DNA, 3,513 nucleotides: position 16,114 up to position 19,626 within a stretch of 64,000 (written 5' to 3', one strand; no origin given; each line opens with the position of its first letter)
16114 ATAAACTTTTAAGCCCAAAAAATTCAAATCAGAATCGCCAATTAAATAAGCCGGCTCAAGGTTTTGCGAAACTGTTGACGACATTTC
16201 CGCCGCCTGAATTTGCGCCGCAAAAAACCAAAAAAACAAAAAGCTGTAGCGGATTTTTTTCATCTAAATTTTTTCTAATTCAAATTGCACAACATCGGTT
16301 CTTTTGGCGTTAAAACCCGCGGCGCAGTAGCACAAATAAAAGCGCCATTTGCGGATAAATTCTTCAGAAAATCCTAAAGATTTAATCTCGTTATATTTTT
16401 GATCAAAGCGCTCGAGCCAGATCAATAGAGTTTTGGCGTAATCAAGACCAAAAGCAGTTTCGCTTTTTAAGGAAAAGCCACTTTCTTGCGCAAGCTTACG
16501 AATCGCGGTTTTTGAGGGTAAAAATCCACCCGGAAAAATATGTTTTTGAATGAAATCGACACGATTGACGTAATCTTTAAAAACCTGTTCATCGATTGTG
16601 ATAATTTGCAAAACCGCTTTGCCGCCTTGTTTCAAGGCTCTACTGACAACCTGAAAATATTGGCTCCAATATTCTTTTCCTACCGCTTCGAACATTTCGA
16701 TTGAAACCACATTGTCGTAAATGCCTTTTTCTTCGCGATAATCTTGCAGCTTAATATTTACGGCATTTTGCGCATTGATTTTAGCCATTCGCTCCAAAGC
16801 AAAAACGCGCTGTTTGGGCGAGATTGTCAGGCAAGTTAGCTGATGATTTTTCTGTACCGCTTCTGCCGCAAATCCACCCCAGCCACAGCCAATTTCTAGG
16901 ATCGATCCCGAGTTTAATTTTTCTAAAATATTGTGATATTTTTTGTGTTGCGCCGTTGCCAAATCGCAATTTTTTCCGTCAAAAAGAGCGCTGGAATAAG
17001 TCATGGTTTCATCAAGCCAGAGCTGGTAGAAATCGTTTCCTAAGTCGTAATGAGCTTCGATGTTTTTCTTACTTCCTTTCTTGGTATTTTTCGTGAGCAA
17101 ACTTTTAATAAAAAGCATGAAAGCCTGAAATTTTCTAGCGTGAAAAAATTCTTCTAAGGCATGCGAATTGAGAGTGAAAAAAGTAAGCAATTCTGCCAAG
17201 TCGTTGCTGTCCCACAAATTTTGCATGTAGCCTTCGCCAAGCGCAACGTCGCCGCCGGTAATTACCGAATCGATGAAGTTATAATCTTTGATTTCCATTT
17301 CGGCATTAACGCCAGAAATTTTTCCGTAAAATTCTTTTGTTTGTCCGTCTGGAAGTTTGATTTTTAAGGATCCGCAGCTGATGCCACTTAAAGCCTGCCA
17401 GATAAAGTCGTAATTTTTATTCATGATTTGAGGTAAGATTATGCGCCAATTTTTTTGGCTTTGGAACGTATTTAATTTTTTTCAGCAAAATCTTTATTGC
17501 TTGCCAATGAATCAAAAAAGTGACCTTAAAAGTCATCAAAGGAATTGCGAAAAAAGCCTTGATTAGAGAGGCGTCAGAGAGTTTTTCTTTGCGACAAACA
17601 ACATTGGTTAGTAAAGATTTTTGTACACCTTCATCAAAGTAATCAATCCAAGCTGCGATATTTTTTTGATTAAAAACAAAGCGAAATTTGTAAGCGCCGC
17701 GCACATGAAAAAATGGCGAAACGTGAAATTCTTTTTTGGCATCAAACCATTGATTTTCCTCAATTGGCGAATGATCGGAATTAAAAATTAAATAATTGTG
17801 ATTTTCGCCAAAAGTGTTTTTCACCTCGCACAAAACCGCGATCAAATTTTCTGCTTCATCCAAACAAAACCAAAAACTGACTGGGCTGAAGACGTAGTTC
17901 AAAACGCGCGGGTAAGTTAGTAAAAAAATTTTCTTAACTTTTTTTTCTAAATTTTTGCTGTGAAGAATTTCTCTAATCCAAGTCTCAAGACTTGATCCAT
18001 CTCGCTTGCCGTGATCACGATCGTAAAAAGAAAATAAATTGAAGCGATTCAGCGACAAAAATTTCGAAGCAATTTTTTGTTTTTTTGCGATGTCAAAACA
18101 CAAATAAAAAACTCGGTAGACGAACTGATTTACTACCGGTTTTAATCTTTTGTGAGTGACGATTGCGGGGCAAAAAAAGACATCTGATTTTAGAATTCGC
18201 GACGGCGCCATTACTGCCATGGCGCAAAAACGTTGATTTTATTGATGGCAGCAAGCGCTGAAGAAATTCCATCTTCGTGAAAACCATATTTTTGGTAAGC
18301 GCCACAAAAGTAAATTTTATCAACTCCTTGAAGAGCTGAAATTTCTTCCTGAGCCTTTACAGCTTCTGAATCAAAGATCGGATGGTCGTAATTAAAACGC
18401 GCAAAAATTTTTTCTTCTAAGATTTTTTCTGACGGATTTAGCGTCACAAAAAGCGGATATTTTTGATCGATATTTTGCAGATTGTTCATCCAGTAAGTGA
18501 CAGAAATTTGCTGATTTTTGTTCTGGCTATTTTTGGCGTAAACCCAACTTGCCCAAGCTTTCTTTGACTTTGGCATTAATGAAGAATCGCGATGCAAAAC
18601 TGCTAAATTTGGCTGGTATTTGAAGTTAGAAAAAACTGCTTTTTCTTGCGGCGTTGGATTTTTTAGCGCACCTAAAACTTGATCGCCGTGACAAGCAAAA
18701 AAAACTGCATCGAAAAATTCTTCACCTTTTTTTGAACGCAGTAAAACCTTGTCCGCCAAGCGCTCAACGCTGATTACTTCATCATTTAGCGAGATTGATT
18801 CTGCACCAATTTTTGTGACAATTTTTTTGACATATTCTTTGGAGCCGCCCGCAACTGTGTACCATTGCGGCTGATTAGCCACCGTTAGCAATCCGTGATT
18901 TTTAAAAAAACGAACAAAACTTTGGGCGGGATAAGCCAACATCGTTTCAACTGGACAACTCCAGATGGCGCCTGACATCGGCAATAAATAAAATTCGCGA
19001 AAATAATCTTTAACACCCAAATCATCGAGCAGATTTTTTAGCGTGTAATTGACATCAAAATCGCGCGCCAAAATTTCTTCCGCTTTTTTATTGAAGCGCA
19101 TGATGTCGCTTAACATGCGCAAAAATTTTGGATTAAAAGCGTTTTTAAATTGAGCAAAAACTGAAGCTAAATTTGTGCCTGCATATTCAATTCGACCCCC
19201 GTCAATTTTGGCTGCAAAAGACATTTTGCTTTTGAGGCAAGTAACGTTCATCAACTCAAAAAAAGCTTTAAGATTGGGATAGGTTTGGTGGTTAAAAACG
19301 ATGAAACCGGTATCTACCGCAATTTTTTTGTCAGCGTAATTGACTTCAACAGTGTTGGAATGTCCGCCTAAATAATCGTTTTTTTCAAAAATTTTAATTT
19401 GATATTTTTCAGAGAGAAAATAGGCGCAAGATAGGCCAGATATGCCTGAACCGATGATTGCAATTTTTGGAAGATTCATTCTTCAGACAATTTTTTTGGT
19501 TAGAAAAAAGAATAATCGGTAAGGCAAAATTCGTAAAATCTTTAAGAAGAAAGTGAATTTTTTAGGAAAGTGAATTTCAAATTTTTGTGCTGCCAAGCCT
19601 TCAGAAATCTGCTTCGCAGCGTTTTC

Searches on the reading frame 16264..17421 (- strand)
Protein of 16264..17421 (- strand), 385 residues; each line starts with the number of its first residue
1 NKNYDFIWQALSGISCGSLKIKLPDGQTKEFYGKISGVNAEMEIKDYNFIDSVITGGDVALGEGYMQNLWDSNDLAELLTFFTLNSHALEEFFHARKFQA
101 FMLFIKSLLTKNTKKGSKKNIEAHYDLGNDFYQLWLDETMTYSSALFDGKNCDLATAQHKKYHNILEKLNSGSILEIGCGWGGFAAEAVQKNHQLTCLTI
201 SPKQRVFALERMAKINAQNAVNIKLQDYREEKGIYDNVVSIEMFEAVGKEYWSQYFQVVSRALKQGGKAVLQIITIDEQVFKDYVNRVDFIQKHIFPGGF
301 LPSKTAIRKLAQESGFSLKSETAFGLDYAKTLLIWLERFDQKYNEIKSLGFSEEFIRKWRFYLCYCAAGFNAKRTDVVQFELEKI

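Call 62: search_protein_families(library=pfam, proteins=[window:16264-17421:-], max_evalue=0.001)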
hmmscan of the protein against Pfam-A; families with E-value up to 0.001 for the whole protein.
window:16264-17421:- (385 aa): 6 families
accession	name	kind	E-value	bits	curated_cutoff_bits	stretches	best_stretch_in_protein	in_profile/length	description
PF02353.26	CMAS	-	2.9e-76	256.8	27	1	114-380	3-273/273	Mycolic acid cyclopropane synthetase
PF08242.18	Methyltransf_12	-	5.8e-13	49.8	30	1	175-268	1-97/98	Methyltransferase domain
PF13489.12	Methyltransf_23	-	7.9e-12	45.6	27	1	165-318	16-161/164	Methyltransferase domain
PF13649.12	Methyltransf_25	-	3.4e-11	44.1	27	1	174-267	1-97/97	Methyltransferase domain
PF08241.18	Methyltransf_11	-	8.5e-10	39.6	21.2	1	175-270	1-94/95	Methyltransferase domain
PF05175.20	MTS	-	0.00017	21.7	23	1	164-270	25-137/170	Methyltransferase small domain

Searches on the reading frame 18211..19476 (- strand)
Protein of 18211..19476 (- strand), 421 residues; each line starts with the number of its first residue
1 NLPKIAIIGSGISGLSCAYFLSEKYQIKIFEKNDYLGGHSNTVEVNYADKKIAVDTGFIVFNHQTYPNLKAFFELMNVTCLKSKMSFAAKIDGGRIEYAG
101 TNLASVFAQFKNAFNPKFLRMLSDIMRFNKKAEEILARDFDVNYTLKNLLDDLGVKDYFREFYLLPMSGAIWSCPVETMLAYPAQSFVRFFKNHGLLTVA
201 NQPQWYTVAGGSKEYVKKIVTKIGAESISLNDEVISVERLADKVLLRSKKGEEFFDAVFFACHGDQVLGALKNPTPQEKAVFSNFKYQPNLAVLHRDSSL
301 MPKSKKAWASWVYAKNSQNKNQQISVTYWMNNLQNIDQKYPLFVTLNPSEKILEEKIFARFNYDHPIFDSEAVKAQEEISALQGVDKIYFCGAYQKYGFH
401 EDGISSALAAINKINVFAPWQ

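Call 62: search_protein_families(library=pfam, proteins=[window:18211-19476:-], max_evalue=0.001)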
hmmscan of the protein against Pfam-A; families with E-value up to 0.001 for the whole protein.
window:18211-19476:- (421 aa): 3 families
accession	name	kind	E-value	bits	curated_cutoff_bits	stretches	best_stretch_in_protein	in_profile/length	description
PF13450.12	NAD_binding_8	-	2.6e-15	56.9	21.9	1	7-74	1-66/68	NAD(P)-binding Rossmann-like domain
PF01593.30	Amino_oxidase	-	4e-15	56.5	19.8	1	12-287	1-281/443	Flavin containing amine oxidoreductase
PF01266.30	DAO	-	1.8e-06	28.2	27.9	1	4-40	1-39/353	FAD dependent oxidoreductase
